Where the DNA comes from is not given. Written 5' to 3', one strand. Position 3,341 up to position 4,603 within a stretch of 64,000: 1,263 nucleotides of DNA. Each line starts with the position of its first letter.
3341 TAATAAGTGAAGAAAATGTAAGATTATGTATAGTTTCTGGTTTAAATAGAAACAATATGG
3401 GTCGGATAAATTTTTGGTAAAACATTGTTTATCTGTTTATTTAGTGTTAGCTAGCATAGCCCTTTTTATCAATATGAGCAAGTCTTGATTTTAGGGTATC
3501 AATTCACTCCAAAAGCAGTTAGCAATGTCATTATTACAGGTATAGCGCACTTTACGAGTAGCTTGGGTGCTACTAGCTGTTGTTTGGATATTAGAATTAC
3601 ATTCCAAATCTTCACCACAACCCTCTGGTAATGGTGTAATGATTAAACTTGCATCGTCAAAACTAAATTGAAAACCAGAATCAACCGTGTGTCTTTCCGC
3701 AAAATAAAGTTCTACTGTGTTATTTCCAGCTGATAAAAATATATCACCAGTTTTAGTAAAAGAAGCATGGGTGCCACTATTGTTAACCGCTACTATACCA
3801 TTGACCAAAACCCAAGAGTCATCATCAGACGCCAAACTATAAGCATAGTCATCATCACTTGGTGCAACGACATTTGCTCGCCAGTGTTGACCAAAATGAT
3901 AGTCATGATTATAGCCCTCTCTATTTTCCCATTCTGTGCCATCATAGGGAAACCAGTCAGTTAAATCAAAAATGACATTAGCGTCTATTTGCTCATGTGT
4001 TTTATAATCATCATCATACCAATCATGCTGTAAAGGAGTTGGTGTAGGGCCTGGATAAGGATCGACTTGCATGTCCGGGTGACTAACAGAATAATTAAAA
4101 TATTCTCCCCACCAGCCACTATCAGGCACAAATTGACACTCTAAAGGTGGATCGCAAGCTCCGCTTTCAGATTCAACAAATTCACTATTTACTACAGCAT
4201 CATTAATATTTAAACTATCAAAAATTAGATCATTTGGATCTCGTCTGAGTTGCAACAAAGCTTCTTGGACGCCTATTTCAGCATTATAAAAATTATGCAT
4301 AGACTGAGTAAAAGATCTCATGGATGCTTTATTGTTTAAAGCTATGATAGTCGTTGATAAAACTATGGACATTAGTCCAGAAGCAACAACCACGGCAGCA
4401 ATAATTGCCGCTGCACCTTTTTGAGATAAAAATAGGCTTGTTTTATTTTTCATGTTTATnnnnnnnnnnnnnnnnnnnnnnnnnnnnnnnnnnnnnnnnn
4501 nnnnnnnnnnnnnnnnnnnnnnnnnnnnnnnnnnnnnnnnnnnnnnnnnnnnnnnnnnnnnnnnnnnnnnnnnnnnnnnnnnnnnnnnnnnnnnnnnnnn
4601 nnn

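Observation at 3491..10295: Compact outer-membrane-less type IV pilus operon: pilB-pilC-pilin-giant pilin-pseudopilin-PilX-like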

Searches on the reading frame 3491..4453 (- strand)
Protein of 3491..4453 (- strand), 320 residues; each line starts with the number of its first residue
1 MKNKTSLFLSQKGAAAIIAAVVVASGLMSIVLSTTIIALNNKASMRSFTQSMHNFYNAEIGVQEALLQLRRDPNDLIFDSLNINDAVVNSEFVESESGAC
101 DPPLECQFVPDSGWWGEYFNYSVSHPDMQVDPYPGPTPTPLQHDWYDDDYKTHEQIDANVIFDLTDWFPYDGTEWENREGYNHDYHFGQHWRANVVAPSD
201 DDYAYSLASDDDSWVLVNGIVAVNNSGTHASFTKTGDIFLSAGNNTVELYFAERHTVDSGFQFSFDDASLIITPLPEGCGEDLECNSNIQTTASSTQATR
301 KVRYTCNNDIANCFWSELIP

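Call 3: search_protein_families(library=pfam, proteins=[window:3491-4453:-], max_evalue=0.1)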
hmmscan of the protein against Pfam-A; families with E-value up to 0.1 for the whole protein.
window:3491-4453:- (320 aa): 2 families
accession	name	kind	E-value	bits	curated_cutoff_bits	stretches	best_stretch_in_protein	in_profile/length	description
PF07691.17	PA14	-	3.8e-07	30.4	24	1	179-244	38-110/147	PA14 domain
PF22200.2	ExsA_N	-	0.052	14.3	27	0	34-71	80-117/136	ExsA N-terminal regulatory domain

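Call 4: search_protein_families(library=ncbifam, proteins=[window:3491-4453:-], max_evalue=0.1)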
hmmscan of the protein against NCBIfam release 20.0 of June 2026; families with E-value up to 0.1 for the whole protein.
window:3491-4453:- (320 aa): 1 family
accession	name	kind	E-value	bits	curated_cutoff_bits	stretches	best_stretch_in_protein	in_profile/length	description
TIGR02148.1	Fibro_Slime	domain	2.5e-05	24.6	45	1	183-263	2-84/90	fibro-slime domain-containing protein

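Call 16: find_homologous_proteins(query=window:3491-4453:-, max_evalue=0.001)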
Query window:3491-4453:- (320 aa): 65 proteins with E <= 0.001 among 1133 candidates.
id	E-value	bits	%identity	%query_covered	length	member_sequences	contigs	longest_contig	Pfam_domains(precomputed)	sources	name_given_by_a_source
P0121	4.8e-220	747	100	100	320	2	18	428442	PF07691.18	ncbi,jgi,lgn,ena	jgi:fibro-slime domain-containing protein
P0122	1.2e-178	611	83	97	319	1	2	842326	PF07691.18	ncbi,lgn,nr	ncbi:hypothetical protein H6761_01305 [Candidatus Nomurabacteria bacterium]|nr:hypothetical protein 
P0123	7.9e-171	586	76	98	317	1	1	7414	PF07691.18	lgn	-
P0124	2.5e-164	564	74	97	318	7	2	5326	PF07691.18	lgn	-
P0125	1.4e-160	552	71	97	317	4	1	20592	PF07691.18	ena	-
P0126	1.2e-158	545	69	98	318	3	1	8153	PF07691.18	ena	-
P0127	3.3e-156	538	70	99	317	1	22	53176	PF07691.18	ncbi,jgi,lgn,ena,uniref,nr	ncbi:MAG: hypothetical protein COV55_02125 [Candidatus Komeilibacteria bacterium CG11_big_fil_rev_8_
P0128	5.6e-156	537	70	98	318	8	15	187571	PF07691.18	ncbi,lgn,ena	-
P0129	1.6e-155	535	68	100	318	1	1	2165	PF07691.18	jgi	-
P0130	5.5e-155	534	69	97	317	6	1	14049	PF07691.18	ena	-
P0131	1.4e-150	519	65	100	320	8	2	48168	PF07691.18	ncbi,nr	ncbi:hypothetical protein KBC40_00975 [Patescibacteria group bacterium]|nr:hypothetical protein [Pat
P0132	2.9e-150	518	67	98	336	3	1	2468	PF07691.18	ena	-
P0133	5.2e-149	514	68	97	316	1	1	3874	PF07691.18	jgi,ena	-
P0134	2.8e-147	508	68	97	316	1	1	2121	-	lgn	-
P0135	4.7e-147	507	66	97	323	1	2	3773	PF07691.18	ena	-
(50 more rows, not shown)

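Call 27: predict_structure(alignment_id=A2)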
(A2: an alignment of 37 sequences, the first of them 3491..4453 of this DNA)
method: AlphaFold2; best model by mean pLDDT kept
length: 320 residues; sequences in the alignment: 37
mean_pLDDT: 75.3   pTM: 0.54
mean pLDDT of the five models: 75.3, 74.3, 73.2, 71.8, 71.5
residues with pLDDT >= 90: 46; 70-90: 168; 50-70: 93; < 50: 13
segments of 3 or more residues with pLDDT < 50: 6-8, 96-99, 282-284
pLDDT, mean of each block of 10 residues (from residue 1): 49 70 79 74 77 82 83 82 86 60 64 78 64 73 65 55 63 66 73 92 92 91 84 91 93 71 90 77 62 82 70 71
secondary structure, 60 per line:
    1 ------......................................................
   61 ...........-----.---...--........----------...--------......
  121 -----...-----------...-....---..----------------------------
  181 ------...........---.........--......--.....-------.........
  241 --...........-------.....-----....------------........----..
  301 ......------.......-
elements in order: H7-71 E81-83 E86-93 E115-120 H144-147 E187-197 E201-209 E212-217 E220-224 E232-240 E243-253 E261-265 E271-274 E287-294 E299-306 E313-319

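Call 33: fold_search(model_id=the predicted structure, library=pdb)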
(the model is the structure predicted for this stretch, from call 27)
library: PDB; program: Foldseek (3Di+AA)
matches with E <= 10: 1408; with E <= 0.001: 157
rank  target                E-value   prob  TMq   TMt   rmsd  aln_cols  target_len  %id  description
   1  3ac0_B                1.2e-05  1.00  0.28  0.12   7.4       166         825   13  Crystal structure of Beta-glucosidase from Kluyveromyces marxianus in complex with glucose (released 2010-08-11)
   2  5euv_A                2.1e-05  1.00  0.25  0.12  17.8       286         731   12  Crystal structure of a cold-adapted dimeric beta-D-galactosidase from Paracoccus sp. 32d strain (released 2016-09-14)
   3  3ac0_C                2.7e-05  1.00  0.28  0.12   8.2       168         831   17  Crystal structure of Beta-glucosidase from Kluyveromyces marxianus in complex with glucose (released 2010-08-11)
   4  7knc                  2.7e-05  1.00  0.29  0.11  17.7       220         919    9  Crystal structure of the GH31 alpha-xylosidase (Xac1773) from Xanthomonas citri (released 2021-05-26)
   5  3abz_C                3.2e-05  1.00  0.31  0.13   4.9       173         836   14  Crystal structure of Se-Met labeled Beta-glucosidase from Kluyveromyces marxianus (released 2010-08-11)
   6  6bjq                  3.8e-05  0.99  0.24  0.15  20.0       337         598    7  Eubacterium eligens beta-glucuronidase bound to glucuronic acid (released 2018-07-25)
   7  5a3l_C                4.0e-05  1.00  0.30  0.44   8.4       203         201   13  Structure of Cea1A in complex with N-Acetylglucosamine (released 2016-06-29)
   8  4af9_A                4.5e-05  1.00  0.30  0.40   9.6       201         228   15  Crystal Structure of Epithelial Adhesin 1 A domain (Epa1A) from Candida glabrata in complex with Galb1-3Glc (released 2012-10-17)
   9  4gq7                  5.3e-05  1.00  0.28  0.38  18.5       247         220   10  Crystal structure of Lg-Flo1p (released 2013-01-16)
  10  8geq                  5.3e-05  0.99  0.25  0.15  20.5       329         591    8  E. eligens beta-glucuronidase bound to ceritinib-glucuronide (released 2024-02-14)
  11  5a3l_A                5.9e-05  1.00  0.32  0.46   7.6       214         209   15  Structure of Cea1A in complex with N-Acetylglucosamine (released 2016-06-29)
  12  4lhk_A                6.5e-05  1.00  0.34  0.47   7.7       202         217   10  Structure of the N-terminal domain of the Lg-Flo1 adhesin (N-Lg-Flo1p) from the yeast Saccharomyces pastorianus, in co (released 2014-09-24)
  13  3abz_A                6.9e-05  1.00  0.29  0.12   7.0       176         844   15  Crystal structure of Se-Met labeled Beta-glucosidase from Kluyveromyces marxianus (released 2010-08-11)
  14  2xvk                  6.9e-05  1.00  0.32  0.12  18.6       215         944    8  crystal structure of alpha-xylosidase (GH31) from Cellvibrio japonicus in complex with 5-fluoro-alpha-D-xylopyranosyl fl (released 2011-04-13)
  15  7kmp                  6.9e-05  1.00  0.29  0.11  17.6       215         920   11  Crystal structure of the GH31 alpha-xylosidase (Xac1773) from Xanthomonas citri (released 2021-05-26)
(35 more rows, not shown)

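Call 50: search_protein_families(library=pfam, alignment_id=A2, max_evalue=1)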
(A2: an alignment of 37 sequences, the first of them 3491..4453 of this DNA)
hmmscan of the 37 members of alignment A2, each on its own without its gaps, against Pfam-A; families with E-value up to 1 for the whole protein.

A. member 1, window:3491-4453:- (320 aa): 2 families
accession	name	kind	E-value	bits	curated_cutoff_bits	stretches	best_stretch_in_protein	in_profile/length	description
PF07691.17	PA14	-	3.8e-07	30.4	24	1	179-244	38-110/147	PA14 domain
PF22200.2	ExsA_N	-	0.052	14.3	27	1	34-71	80-117/136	ExsA N-terminal regulatory domain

B. families by the number of members that match (of 37 scanned): 19 families
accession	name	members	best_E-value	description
PF07691.17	PA14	37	4.4e-12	PA14 domain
PF14341.11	PilX_N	4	0.045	PilX N-terminal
PF22200.2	ExsA_N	4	0.052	ExsA N-terminal regulatory domain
PF17963.7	Big_9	2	0.019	Bacterial Ig domain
PF11286.13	DUF3087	2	0.028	Protein of unknown function (DUF3087)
PF11546.13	CompInhib_SCIN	2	0.18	Staphylococcal complement inhibitor SCIN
PF07062.17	Clc-like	1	0.016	Clc-like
PF06157.16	DUF973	1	0.05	Protein of unknown function (DUF973)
PF00420.29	Oxidored_q2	1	0.053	NADH-ubiquinone/plastoquinone oxidoreductase chain 4L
PF14333.11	DUF4389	1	0.056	Domain of unknown function (DUF4389)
PF00866.24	Ring_hydroxyl_B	1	0.12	Ring hydroxylating beta subunit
PF00988.28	CPSase_sm_chain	1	0.13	Carbamoyl-phosphate synthase small chain, CPSase domain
PF08092.16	Toxin_22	1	0.14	Magi peptide toxin family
PF10528.15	GLEYA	1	0.21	GLEYA domain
PF07907.16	YibE_F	1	0.26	YibE/F-like protein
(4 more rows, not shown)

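Call 82: search_solved_structures(query=A2, max_evalue=1, show_alignments=4)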
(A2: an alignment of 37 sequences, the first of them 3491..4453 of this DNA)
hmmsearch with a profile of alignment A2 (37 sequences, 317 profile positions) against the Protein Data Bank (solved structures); distinct sequences matched with E-value up to 1: 3.
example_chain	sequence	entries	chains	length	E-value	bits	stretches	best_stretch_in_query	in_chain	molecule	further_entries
6qe7_A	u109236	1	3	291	1.6e-05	27.6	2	184-243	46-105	Anti-sigma-I factor RsgI3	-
6qdi_A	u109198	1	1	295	1.7e-05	27.5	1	177-253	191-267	PA14 domain-containing protein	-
6m8m_A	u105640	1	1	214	0.94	11.9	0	196-246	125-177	Putative large adhesion protein (Lap) involved in biofilm formation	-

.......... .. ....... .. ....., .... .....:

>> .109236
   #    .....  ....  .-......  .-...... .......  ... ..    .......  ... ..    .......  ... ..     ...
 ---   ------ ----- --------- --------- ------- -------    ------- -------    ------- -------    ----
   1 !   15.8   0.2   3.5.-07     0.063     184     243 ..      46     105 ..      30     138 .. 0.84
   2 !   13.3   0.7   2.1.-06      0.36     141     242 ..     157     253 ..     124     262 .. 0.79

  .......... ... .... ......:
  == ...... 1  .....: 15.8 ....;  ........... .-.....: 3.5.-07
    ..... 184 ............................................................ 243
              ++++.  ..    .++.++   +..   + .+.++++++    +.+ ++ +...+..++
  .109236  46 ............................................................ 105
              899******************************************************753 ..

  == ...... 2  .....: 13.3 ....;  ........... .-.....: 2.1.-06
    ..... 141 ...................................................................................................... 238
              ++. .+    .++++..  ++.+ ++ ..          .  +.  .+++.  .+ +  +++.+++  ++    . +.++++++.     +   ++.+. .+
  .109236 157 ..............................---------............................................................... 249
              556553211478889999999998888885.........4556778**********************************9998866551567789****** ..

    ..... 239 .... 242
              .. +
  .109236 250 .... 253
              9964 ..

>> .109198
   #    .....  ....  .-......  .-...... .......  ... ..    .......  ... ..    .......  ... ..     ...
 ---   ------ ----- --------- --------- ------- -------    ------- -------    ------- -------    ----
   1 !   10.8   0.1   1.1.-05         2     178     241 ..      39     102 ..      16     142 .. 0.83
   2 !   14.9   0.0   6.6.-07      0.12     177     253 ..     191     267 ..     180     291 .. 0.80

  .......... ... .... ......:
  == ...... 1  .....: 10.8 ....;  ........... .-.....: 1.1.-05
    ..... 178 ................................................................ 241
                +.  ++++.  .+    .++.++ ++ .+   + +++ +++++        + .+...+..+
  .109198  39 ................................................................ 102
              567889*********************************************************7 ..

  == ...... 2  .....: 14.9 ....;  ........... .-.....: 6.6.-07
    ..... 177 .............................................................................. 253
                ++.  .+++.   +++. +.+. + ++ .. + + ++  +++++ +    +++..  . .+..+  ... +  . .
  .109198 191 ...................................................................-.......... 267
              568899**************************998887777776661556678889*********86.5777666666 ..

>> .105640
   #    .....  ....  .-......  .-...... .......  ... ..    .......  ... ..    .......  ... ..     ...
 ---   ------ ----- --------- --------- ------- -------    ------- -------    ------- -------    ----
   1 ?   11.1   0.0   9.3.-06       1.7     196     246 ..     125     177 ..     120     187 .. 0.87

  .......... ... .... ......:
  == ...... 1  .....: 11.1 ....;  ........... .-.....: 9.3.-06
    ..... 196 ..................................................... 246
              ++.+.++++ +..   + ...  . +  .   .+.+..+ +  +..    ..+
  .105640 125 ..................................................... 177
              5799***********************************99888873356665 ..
